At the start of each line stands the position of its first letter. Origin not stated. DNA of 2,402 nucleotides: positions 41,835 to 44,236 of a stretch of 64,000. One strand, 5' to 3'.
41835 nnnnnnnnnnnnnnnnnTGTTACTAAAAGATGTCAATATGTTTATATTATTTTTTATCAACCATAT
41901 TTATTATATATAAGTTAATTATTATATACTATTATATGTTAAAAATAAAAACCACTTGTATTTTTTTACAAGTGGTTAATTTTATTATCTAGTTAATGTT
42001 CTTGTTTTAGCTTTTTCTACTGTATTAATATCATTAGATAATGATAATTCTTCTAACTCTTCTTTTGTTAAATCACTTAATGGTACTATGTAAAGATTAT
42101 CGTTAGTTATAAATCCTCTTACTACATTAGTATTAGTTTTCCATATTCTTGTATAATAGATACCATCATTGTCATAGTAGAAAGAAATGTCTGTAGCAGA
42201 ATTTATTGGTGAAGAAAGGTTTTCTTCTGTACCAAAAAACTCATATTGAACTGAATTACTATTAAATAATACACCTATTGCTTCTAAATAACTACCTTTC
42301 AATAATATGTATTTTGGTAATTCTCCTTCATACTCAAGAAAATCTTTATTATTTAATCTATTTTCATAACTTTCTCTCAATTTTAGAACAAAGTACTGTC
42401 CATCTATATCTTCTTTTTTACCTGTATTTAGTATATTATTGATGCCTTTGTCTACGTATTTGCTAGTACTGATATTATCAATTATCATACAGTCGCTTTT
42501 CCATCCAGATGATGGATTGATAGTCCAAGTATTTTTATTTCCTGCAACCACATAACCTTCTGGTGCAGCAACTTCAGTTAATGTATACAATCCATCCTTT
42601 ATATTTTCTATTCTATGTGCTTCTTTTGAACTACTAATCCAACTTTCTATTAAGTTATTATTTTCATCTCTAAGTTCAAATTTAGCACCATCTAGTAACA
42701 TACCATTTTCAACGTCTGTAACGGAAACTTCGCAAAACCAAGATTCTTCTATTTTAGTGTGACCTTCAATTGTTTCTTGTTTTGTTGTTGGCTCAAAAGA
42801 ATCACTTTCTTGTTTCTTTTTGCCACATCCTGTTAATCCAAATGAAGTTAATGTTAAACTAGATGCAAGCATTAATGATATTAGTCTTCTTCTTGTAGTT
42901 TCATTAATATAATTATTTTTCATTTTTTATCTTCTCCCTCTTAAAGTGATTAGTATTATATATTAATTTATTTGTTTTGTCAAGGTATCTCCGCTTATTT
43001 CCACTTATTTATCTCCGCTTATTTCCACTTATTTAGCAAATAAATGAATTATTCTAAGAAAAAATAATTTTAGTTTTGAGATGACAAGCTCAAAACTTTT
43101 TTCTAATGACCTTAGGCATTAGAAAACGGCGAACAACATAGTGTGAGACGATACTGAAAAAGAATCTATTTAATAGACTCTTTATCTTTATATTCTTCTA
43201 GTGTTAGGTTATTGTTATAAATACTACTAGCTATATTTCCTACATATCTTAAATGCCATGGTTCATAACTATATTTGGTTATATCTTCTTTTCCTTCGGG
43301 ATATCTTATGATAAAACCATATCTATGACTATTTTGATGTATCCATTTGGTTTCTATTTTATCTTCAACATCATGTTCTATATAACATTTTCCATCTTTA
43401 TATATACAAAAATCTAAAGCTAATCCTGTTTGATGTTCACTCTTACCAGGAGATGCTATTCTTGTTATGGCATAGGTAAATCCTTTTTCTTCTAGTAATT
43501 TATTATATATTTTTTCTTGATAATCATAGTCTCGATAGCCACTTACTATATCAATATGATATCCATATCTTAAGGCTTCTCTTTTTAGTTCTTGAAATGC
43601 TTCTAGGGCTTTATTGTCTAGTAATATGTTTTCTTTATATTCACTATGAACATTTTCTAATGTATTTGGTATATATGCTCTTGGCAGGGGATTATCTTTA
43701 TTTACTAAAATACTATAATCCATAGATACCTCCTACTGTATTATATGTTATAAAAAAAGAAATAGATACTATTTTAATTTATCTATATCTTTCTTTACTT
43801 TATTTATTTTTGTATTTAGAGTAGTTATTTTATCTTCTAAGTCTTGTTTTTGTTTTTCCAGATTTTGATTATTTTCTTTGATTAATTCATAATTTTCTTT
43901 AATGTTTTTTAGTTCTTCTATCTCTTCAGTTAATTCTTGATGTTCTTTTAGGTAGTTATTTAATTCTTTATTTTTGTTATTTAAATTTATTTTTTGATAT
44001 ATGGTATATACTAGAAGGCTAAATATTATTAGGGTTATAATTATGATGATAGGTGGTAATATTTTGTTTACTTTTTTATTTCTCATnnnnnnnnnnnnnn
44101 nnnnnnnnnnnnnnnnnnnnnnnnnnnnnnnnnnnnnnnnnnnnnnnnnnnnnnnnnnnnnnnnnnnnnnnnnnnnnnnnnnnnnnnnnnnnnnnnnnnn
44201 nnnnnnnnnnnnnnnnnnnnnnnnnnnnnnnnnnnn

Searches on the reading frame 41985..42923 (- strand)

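Call 8: search_protein_families(library=pfam, proteins=[window:41985-42923:-], max_evalue=0.001)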
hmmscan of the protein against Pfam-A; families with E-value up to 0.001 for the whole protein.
window:41985-42923:- (312 aa): 1 family
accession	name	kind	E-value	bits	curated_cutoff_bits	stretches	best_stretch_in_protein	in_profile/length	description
PF17802.7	SpaA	-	1.3e-11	45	23.1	1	68-136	7-77/91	Prealbumin-like fold domain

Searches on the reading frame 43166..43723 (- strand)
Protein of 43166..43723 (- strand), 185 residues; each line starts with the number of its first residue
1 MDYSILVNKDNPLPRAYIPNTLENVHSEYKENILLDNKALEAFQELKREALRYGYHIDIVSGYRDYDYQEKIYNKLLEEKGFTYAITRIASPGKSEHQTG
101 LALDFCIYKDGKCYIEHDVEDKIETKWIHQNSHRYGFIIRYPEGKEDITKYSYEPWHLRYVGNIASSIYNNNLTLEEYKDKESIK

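Call 8: search_protein_families(library=pfam, proteins=[window:43166-43723:-], max_evalue=0.001)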
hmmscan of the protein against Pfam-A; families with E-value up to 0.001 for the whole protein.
window:43166-43723:- (185 aa): 1 family
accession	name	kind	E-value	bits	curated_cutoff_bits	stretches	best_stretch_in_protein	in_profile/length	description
PF02557.22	VanY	-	8e-40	136.1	25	1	33-162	2-131/132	D-alanyl-D-alanine carboxypeptidase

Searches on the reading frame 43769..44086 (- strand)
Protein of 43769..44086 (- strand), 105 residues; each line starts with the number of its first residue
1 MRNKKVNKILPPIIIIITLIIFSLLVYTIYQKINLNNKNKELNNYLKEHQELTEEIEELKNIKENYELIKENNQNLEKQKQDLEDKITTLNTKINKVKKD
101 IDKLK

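Call 8: search_protein_families(library=pfam, proteins=[window:43769-44086:-], max_evalue=0.001)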
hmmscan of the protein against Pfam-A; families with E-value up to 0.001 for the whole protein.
window:43769-44086:- (105 aa): 4 families
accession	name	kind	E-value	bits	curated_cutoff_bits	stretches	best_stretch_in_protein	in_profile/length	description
PF23203.1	KIF21A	-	0.00042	20.5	28.5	1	29-102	23-93/161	KIF21A-like domain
PF01594.21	AI-2E_transport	-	0.00044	20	34.3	1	5-90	46-132/327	AI-2E family transporter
PF19745.5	FUT8_N_cat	-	0.00049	19.4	27.6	1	14-103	11-100/499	Alpha-(1,6)-fucosyltransferase N- and catalytic domains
PF05478.16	Prominin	-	0.00082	18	34.3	1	34-103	214-285/799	Prominin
